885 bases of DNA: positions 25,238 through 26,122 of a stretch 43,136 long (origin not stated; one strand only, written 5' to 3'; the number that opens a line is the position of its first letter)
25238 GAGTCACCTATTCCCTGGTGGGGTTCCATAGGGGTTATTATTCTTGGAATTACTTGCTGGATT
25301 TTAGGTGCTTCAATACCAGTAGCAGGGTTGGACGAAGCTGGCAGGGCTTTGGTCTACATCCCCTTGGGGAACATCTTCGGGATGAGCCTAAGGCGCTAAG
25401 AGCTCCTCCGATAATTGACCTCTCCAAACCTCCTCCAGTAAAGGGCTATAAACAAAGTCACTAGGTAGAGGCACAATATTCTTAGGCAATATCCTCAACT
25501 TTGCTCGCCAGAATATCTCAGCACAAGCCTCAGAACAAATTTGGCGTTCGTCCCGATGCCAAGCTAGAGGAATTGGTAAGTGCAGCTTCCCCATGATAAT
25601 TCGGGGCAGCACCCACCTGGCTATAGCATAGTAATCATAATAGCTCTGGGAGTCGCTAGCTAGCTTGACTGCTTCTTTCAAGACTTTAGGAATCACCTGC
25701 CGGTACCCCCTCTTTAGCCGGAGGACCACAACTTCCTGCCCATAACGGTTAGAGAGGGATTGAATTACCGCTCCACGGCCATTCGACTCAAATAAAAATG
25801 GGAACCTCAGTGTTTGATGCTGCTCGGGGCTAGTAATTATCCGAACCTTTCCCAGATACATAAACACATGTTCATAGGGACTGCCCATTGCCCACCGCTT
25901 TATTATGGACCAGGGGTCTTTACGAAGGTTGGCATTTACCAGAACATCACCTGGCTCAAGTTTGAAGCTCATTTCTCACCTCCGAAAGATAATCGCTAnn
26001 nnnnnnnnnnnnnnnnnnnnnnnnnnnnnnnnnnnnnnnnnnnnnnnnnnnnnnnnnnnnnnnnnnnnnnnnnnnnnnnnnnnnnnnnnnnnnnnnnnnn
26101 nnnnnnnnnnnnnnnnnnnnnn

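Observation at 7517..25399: An 18-kb structural-like block without terminase, portal or tape measure: possibly a non-tailed (membrane-containing?) virus lineage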

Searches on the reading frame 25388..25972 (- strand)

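Call 71: search_protein_families(library=ncbifam, max_evalue=0.1, proteins=[window:25388-25972:-])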
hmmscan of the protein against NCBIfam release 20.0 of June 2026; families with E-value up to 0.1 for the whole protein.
window:25388-25972:- (194 aa): 0 families

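Call 93: search_protein_families(library=pfam, max_evalue=1, proteins=[window:25388-25972:-])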
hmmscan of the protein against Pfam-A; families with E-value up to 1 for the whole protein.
window:25388-25972:- (194 aa): 1 family
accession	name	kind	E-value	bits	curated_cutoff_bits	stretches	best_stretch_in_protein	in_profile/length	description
PF02069.22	Metallothio_Pro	-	0.25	12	33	1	137-152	21-36/51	Prokaryotic metallothionein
